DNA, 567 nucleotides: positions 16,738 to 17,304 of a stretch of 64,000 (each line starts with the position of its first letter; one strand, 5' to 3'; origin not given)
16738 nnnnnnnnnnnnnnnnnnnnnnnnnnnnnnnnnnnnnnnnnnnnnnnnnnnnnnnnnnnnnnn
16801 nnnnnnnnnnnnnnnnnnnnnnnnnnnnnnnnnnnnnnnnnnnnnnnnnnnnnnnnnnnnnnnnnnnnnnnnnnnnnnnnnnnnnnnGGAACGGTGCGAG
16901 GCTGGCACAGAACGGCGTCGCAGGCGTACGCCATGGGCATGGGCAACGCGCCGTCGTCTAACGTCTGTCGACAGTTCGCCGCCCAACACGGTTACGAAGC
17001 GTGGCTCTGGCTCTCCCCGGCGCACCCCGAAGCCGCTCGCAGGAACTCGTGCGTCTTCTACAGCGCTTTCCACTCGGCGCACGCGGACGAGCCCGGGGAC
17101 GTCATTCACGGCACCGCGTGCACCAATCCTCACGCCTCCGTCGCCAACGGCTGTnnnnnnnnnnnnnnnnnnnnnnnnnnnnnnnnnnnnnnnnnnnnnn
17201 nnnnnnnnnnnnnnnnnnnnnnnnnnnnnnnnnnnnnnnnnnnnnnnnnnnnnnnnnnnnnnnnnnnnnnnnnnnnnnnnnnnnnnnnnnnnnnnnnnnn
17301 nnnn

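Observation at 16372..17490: Novel three-repeat cysteine-rich membrane protein (possible WSC-like carbohydrate-binding modules)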

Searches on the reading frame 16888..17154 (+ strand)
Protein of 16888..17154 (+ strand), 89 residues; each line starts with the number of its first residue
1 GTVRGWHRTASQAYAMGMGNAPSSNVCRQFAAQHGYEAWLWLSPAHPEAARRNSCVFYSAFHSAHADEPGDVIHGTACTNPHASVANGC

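Call 14: search_solved_structures(query=A2, max_evalue=10, show_alignments=3)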
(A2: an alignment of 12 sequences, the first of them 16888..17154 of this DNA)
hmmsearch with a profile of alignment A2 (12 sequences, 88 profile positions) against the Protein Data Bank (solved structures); distinct sequences matched with E-value up to 10: 8.
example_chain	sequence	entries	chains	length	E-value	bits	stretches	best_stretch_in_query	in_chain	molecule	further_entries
6dkj_C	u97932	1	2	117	0.24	15.2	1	29-59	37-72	Gastric inhibitory polypeptide receptor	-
4hj0_A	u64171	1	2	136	0.25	15.1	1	29-59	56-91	Gastric inhibitory polypeptide receptor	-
2qkh_A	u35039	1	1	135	0.31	14.8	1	29-59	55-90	Glucose-dependent insulinotropic polypeptide receptor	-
6gkr_A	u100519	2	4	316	1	13.2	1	19-59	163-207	Branched-chain-amino-acid aminotransferase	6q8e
7neb_A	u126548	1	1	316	1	13.1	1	19-59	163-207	Branched-chain-amino-acid aminotransferase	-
7nea_A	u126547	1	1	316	1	13.1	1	19-59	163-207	Branched-chain-amino-acid aminotransferase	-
8grx_B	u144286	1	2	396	1.8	12.4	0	34-64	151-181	Leukocyte immunoglobulin-like receptor subfamily A member 6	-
7pl5_AAA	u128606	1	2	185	7.1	10.5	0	10-46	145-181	Putative endo-beta-N-acetylglucosaminidase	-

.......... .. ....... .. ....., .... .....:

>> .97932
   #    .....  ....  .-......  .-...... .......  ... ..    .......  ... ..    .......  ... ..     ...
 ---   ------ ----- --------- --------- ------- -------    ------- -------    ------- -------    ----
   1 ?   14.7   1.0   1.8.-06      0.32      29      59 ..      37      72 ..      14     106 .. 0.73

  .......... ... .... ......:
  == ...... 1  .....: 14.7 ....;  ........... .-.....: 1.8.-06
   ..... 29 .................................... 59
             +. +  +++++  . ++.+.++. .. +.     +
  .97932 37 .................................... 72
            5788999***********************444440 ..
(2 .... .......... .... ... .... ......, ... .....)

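Call 18: search_protein_families(library=pfam, alignment_id=A2, max_evalue=10)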
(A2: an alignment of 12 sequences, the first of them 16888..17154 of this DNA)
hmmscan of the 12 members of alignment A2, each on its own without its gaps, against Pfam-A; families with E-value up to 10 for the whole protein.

A. member 1, window:16888-17154:+ (89 aa): 0 families

B. families by the number of members that match (of 12 scanned): 3 families
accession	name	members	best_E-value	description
PF06114.19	Peptidase_M78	2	0.02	IrrE N-terminal-like domain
PF11443.14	DUF2828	1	0.042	Domain of unknown function (DUF2828)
PF10649.15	DUF2478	1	0.2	Protein of unknown function (DUF2478)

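Call 19: search_protein_representatives(alignment_id=A2)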
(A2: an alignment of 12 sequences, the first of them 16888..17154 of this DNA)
Query: 12 sequences, 88 profile positions. Proteins with E-value up to 0.001 (for the whole library): 166; up to 1e-10: 48; up to 1e-30: 8. The best 150 are listed.
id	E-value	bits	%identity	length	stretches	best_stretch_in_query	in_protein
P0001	2.3e-100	345.4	-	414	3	2-88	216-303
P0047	4.9e-65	232.2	-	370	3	1-88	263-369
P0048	1.4e-49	182.7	-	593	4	3-88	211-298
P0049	9.0e-44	164.0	-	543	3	16-88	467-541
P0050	4.1e-40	152.3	-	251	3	3-88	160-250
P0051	1.2e-39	150.8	-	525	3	16-88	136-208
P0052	3.4e-33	130.1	-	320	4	18-88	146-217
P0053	3.8e-31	123.5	-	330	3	16-88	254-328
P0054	1.2e-24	102.7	-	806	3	19-88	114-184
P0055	1.4e-23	99.3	-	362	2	5-88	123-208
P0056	7.6e-23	96.9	-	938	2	19-88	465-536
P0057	1.8e-21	92.6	-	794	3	3-88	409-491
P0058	4.7e-21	91.2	-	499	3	3-88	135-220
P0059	3.4e-20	88.4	-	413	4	3-88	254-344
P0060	2.5e-19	85.6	-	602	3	16-82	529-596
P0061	7.6e-19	84.1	-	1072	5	20-88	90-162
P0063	3.0e-18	82.2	-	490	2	19-88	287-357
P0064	4.8e-18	81.6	-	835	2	3-88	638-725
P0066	6.6e-18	81.1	-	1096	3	22-88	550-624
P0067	1.8e-17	79.7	-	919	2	3-88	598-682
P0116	9.9e-09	51.7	-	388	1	23-88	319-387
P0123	2.7e-08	50.3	-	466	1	21-87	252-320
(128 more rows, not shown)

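Call 22: search_protein_families(library=pfam, proteins=[P0048, P0054, P0058, P0060, P0063, P0064, P0067, P0061, P0066, P0056], max_evalue=0.01)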
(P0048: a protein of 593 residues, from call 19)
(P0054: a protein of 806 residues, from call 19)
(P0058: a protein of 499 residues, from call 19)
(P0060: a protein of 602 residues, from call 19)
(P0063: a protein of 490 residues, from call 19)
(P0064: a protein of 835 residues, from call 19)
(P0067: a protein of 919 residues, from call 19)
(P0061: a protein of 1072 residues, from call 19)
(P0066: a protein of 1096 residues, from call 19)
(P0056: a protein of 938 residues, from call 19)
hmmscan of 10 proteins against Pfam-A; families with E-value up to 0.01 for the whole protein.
P0048 (593 aa): 0 families

P0054 (806 aa): 0 families

P0058 (499 aa): 2 families
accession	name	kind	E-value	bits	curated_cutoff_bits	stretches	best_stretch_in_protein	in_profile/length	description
PF14295.12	PAN_4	-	3.9e-05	24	27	1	231-272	2-51/51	PAN domain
PF00024.32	PAN_1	-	0.00036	20.8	21.4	1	238-278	17-58/76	PAN domain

P0060 (602 aa): 1 family
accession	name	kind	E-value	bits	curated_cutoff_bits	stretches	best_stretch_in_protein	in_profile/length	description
PF02615.19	Ldh_2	-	0.00081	19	38.8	0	365-389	92-116/333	Malate/L-lactate dehydrogenase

P0063 (490 aa): 4 families
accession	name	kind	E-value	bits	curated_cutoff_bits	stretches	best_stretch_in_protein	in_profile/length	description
PF00652.28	Ricin_B_lectin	-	8.7e-22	78.1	29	1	373-488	4-126/126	Ricin-type beta-trefoil lectin domain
PF14200.12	RicinB_lectin_2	-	3.4e-19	69.7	25.6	3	374-434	17-81/89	Ricin-type beta-trefoil lectin domain-like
PF02095.21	Extensin_1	-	4.6e-09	36.8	105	1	80-151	37-108/171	Extensin-like protein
PF24562.1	CysR_MRC2_N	-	0.0045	17.2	27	0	376-432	9-59/133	MRC2-like, N-terminal cysteine-rich domain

P0064 (835 aa): 2 families
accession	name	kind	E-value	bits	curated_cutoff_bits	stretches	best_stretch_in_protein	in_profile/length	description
PF19028.6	TSP1_spondin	-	9e-05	23.1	41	1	321-360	8-52/52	Spondin-like TSP1 domain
PF00090.25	TSP_1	-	9.5e-05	23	21.6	1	321-360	5-49/49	Thrombospondin type 1 domain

P0067 (919 aa): 2 families
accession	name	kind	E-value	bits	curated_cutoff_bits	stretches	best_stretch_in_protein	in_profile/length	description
PF00652.28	Ricin_B_lectin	-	6.5e-26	91.4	29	1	791-915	4-126/126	Ricin-type beta-trefoil lectin domain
PF14200.12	RicinB_lectin_2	-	9.5e-21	74.7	25.6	3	790-861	15-89/89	Ricin-type beta-trefoil lectin domain-like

P0061 (1072 aa): 0 families

P0066 (1096 aa): 1 family
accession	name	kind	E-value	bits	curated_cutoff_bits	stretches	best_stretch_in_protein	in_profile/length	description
PF19193.6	Tectonin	-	2.2e-13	50.6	30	1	291-444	32-185/216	Tectonin domain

P0056 (938 aa): 2 families
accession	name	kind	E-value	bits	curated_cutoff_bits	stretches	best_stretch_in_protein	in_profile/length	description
PF24423.1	OVT1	-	0.0017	19.2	30.9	1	205-283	17-95/100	Major antigen, helical domain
PF23150.1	CFAP61_dimer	-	0.0017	19.1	27.9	1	617-652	77-112/119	CFAP61 dimerisation domain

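Call 30: find_homologous_proteins(query=A3, max_evalue=0.001)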
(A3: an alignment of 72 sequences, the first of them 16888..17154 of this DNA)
Query A3 (72 sequences) (89 aa, profile of the alignment): 2 proteins with E <= 0.001 among 174 candidates.
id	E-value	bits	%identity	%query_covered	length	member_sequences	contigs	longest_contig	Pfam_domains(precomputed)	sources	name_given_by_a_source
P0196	2.4e-14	71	29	78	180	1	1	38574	-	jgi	jgi:hypothetical protein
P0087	1.2e-5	43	66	81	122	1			-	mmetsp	mmetsp:Transcript_6942/g.25317 ORF Transcript_6942/g.25317 Transcript_6942/m.25317 type:complete len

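Call 36: predict_structure(alignment_id=A3)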
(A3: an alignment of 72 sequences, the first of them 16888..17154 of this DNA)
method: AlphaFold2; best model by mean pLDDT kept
length: 89 residues; sequences in the alignment: 72
mean_pLDDT: 92.9   pTM: 0.83
mean pLDDT of the five models: 92.9, 92.0, 88.7, 88.5, 87.3
residues with pLDDT >= 90: 72; 70-90: 17; 50-70: 0; < 50: 0
segments of 3 or more residues with pLDDT < 50: none
pLDDT, mean of each block of 10 residues (from residue 1): 88 84 95 96 96 95 92 96 93
secondary structure, 60 per line:
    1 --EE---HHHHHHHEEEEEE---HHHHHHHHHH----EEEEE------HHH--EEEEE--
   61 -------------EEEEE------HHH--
elements in order: H8-14 E15-20 H24-33 E38-42 E54-58 E74-78

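Call 45: fold_search(model_id=the predicted structure, library=viral)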
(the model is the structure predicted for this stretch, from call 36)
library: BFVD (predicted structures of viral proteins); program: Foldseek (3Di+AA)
matches with E <= 10: 213; with E <= 0.001: 5
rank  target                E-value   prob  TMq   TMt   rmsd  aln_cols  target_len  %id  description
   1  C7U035                2.7e-06  1.00  0.82  0.17   2.4        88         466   27  (no name in the UniProt tables at hand)
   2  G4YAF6                8.6e-06  1.00  0.80  0.46   2.6        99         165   20  (no name in the UniProt tables at hand)
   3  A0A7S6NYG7            9.6e-05  1.00  0.70  0.17   1.5        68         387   29  Uncharacterized protein [Bathycoccus sp. RCC716 virus 2]
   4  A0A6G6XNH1            4.4e-04  1.00  0.76  0.14   2.9       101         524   18  (no name in the UniProt tables at hand)
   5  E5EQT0                7.8e-04  1.00  0.71  0.19   3.5        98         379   20  (no name in the UniProt tables at hand)
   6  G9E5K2                2.8e-03  1.00  0.70  0.28   2.7        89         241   18  (no name in the UniProt tables at hand)
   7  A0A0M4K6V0            5.9e-02  0.96  0.46  0.39   4.0        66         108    9  (no name in the UniProt tables at hand)
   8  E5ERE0                5.9e-02  0.89  0.51  0.10  10.4       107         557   19  (no name in the UniProt tables at hand)
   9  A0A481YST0            1.0e-01  0.89  0.54  0.42   5.1        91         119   12  PAN domain protein [Marseillevirus LCMAC102]
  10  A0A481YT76            1.3e-01  0.89  0.48  0.43   4.0        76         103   12  PAN domain protein [Marseillevirus LCMAC101]
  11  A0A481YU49            1.4e-01  0.85  0.44  0.40   3.7        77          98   13  PAN domain protein [Marseillevirus LCMAC102]
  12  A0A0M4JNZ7            1.4e-01  0.90  0.55  0.27   4.4        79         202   18  (no name in the UniProt tables at hand)
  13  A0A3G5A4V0            1.7e-01  0.75  0.43  0.14   4.6        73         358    8  Apple domain-containing protein [Harvfovirus sp.]
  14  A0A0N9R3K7            1.9e-01  0.77  0.56  0.16   4.4        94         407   12  PAN/APPLE-like domain containing protein [Chrysochromulina ericina virus CeV-01B]
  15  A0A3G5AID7            2.2e-01  0.89  0.49  0.09   3.6        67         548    9  Uncharacterized protein [Sylvanvirus sp.]
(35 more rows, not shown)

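Call 55: list_cluster_members(proteins=[P0047, P0049, P0051, P0048, P0054, P0061, P0063, P0066, P0123, P0116])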
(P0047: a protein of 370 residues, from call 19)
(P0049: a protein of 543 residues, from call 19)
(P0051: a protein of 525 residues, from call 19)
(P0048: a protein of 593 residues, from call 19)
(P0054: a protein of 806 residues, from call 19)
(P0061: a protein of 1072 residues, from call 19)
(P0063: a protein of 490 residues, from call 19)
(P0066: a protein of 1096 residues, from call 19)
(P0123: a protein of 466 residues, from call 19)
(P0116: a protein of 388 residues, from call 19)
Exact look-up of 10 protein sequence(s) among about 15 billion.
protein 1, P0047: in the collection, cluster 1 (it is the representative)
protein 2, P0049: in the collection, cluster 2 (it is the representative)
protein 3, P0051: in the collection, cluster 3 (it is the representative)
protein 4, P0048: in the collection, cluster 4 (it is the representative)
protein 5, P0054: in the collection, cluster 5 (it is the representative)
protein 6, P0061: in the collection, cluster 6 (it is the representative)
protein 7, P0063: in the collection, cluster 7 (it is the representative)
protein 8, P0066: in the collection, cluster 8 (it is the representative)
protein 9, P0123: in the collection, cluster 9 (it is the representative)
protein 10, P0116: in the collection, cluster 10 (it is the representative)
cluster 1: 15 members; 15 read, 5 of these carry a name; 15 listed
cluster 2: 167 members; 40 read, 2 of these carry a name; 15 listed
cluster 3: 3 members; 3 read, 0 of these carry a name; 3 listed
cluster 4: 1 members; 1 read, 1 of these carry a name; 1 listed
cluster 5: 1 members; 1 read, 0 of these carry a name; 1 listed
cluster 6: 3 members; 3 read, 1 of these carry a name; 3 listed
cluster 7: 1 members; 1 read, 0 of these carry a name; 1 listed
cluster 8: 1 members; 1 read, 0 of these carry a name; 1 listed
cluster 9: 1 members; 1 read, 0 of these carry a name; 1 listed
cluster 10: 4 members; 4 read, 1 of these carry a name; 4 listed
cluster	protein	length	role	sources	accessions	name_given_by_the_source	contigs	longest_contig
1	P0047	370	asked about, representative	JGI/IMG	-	hypothetical protein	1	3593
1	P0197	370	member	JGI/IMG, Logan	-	hypothetical protein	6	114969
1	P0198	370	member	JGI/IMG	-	hypothetical protein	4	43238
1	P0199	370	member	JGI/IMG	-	hypothetical protein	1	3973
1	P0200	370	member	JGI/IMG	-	hypothetical protein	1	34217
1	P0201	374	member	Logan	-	-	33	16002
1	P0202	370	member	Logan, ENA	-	-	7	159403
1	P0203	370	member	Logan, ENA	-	-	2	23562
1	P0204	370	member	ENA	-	-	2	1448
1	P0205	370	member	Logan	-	-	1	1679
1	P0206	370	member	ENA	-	-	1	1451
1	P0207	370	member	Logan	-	-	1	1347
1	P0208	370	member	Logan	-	-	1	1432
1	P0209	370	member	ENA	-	-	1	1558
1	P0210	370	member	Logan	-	-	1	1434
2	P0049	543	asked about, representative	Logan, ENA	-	-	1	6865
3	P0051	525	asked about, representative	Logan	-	-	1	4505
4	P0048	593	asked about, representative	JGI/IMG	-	hypothetical protein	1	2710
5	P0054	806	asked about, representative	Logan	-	-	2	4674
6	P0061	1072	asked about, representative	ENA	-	-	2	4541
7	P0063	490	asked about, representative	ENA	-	-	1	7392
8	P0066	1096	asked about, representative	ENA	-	-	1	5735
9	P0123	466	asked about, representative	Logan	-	-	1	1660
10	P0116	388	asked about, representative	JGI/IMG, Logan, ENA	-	-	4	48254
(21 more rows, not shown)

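Call 64: search_protein_families(library=pfam, alignment_id=A7, max_evalue=0.0001)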
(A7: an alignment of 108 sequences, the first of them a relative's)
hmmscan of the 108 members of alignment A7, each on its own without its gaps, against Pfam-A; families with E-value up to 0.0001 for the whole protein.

A. member 1, P0047 (370 aa): 0 families

B. families by the number of members that match (of 108 scanned): 29 families (the first 25 are shown)
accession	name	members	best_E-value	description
PF00754.31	F5_F8_type_C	6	1.9e-13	F5/8 type C domain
PF00652.28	Ricin_B_lectin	5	6.5e-26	Ricin-type beta-trefoil lectin domain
PF22633.2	F5_F8_type_C_2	5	6.1e-15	NedA-like, galactose-binding domain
PF19028.6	TSP1_spondin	4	3e-91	Spondin-like TSP1 domain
PF00090.25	TSP_1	4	1.2e-56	Thrombospondin type 1 domain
PF14200.12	RicinB_lectin_2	4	2e-25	Ricin-type beta-trefoil lectin domain-like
PF19193.6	Tectonin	3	1.3e-51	Tectonin domain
PF00024.32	PAN_1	3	4.1e-09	PAN domain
PF01453.30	B_lectin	3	2.8e-07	D-mannose binding lectin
PF14295.12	PAN_4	3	1.1e-06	PAN domain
PF21722.4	Gly_rich_2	2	4.8e-34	Glycine-rich domain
PF01079.26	Hint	1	1.2e-20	Hint module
PF19035.6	TSP1_CCN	1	5.2e-19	CCN3 Nov like TSP1 domain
PF19030.6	TSP1_ADAMTS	1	4.9e-18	Thrombospondin type 1 domain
PF01391.23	Collagen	1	4.4e-17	Collagen triple helix repeat (20 copies)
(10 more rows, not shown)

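Call 65: find_encoding_contigs(protein=P0049, flank=6000, max_places=2)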
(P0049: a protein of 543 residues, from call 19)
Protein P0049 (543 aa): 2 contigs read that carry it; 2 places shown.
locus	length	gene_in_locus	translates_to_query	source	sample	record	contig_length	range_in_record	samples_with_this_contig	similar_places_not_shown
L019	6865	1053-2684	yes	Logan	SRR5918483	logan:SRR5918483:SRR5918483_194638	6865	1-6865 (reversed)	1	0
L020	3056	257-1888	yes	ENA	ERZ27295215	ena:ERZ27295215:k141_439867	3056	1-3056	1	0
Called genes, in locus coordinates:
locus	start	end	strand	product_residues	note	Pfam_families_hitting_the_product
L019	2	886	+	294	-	?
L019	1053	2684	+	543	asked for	-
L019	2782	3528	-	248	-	-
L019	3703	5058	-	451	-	-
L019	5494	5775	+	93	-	-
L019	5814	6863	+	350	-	?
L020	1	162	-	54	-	?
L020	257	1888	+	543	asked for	-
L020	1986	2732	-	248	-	-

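Call 69: fold_search(model_id=the predicted structure, library=pdb)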
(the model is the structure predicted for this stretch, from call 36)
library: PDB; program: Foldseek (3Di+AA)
matches with E <= 10: 116; with E <= 0.001: 0
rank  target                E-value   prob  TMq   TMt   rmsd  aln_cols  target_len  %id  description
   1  6i44_A                6.3e-02  1.00  0.57  0.10   2.8        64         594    9  Allosteric activation of human prekallikrein by apple domain disc rotation (released 2019-03-06)
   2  5eok_A                6.7e-02  0.99  0.56  0.10   5.3        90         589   16  Human Plasma Coagulation Factor XI in complex with peptide P39 (released 2016-04-06)
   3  6o1g                  7.6e-02  0.99  0.56  0.09   5.3        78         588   12  Full length human plasma kallikrein with inhibitor (released 2019-03-06)
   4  7qox_B                9.3e-02  0.99  0.53  0.14   5.8        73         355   11  Factor XI and Plasma Kallikrein apple domain structures reveals different kininogen bound complexes (released 2023-01-18)
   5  7qox_A                9.3e-02  0.99  0.55  0.15   4.2        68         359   10  Factor XI and Plasma Kallikrein apple domain structures reveals different kininogen bound complexes (released 2023-01-18)
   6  5i25_A                1.1e-01  0.98  0.54  0.09   4.8        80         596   18  human recombinant coagulation FXI in complex with a peptide derived from human high molecular weight kininogen (HKP) (released 2016-04-06)
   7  6i58_A                1.3e-01  0.96  0.54  0.10   4.6        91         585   14  Allosteric activation of human prekallikrein by apple domain disc rotation (released 2019-03-06)
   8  5eod_A                1.4e-01  0.99  0.55  0.09   4.4        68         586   12  Human Plasma Coagulation FXI with peptide LP2 (released 2016-04-06)
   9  7qot_A                2.4e-01  0.97  0.54  0.15   3.1        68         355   12  Factor XI and Plasma Kallikrein apple domain structures reveals different kininogen bound complexes (released 2023-01-18)
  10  8ip8_MB               8.6e-01  0.02  0.17  0.16  15.6       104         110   12  Wheat 80S ribosome stalled on AUG-Stop boron dependently (released 2024-02-21)
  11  2msx_MODEL_1_A        1.3e+00  0.33  0.50  0.41   5.8        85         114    9  The solution structure of the MANEC-type domain from Hepatocyte Growth Factor Inhibitor 1 reveals an unexpecte (released 2014-12-31)
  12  5fwu                  1.3e+00  0.10  0.37  0.15  12.2        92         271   11  Wnt modulator Kremen crystal form II at 2.8A (released 2016-07-20)
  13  2yio_A                1.8e+00  0.51  0.52  0.38   3.2        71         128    8  Crystal Structure of Parasite Sarcocystis muris Microneme Protein SML- 2 in complex with 1-Thio-beta-D-Galactose (SPAC (released 2011-11-02)
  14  2yip_D                1.8e+00  0.51  0.49  0.35   3.3        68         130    7  Crystal Structure of Parasite Sarcocystis muris Microneme Protein SML- 2 in complex with 1-Thio-beta-D-Galactose (SPAC (released 2011-11-02)
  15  4imh_A                2.1e+00  0.02  0.19  0.07   9.1        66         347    9  Crystal Structure of Cytoplasmic Heme Binding Protein, PhuS, from Pseudomonas aeruginosa (released 2013-09-18)
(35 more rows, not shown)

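Call 70: find_related_loci(query=P0123, collection=viral_contigs, flank=8000)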
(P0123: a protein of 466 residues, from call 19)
Query P0123 (466 aa) in viral_contigs; peptide patterns used: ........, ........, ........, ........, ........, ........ (x = any residue, [..] = any of these).
17 stretches matched a pattern, but none encodes a relative of the query by tblastn (E <= 1e-3).
